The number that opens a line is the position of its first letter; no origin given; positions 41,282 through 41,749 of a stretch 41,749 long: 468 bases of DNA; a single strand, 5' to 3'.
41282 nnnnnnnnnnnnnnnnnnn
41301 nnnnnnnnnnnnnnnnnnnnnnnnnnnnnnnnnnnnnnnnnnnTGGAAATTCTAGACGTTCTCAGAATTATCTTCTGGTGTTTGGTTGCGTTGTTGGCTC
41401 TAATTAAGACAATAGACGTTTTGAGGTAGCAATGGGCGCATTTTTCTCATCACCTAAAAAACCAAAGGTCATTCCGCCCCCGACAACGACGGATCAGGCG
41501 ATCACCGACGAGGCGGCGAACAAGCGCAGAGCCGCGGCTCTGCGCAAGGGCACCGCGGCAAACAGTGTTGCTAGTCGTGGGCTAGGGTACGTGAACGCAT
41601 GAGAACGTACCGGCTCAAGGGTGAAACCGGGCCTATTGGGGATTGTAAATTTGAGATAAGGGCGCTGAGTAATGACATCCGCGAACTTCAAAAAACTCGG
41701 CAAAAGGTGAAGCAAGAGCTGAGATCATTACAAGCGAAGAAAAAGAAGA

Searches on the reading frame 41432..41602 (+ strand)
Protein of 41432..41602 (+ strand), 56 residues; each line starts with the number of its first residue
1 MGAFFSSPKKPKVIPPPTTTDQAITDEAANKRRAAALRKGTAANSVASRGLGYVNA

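Call 12: search_protein_families(library=pfam, proteins=[window:41432-41599:+], max_evalue=0.01)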
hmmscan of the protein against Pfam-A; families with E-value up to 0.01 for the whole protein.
window:41432-41599:+ (56 aa): 0 families

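Call 13: search_protein_families(library=phrogs, proteins=[window:41432-41599:+], max_evalue=0.01)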
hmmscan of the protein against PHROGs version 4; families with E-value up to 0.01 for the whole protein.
window:41432-41599:+ (56 aa): 0 families

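Call 57: find_encoding_contigs(protein=window:41432-41602:+, flank=1500, max_places=10)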
Protein window:41432-41602:+ (56 aa): 9 contigs read that carry it; 6 places shown.
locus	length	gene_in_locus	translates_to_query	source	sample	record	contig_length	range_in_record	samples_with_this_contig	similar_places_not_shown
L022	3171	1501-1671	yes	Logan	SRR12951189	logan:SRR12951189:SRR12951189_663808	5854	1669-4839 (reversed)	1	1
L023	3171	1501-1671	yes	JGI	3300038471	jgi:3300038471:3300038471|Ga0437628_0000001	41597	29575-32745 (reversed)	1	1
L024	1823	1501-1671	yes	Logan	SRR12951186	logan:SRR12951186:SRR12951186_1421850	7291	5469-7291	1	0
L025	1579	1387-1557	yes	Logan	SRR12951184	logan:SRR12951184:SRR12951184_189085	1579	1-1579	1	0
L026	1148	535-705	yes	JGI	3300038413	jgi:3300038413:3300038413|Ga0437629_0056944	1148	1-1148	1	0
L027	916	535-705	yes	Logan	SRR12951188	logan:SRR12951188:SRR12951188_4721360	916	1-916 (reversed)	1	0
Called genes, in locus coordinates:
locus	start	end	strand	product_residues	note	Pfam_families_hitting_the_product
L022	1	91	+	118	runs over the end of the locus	-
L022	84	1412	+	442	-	-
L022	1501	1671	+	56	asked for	-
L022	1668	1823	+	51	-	-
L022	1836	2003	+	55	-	-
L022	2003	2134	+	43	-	-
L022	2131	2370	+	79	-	-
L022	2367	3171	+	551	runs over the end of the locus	PF12236:Head-tail_con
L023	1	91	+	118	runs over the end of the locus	-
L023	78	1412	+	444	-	-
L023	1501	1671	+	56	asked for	-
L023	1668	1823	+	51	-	-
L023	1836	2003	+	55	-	-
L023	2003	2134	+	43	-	-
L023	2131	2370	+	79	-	-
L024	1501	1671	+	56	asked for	-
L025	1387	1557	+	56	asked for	-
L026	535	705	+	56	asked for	-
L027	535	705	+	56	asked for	-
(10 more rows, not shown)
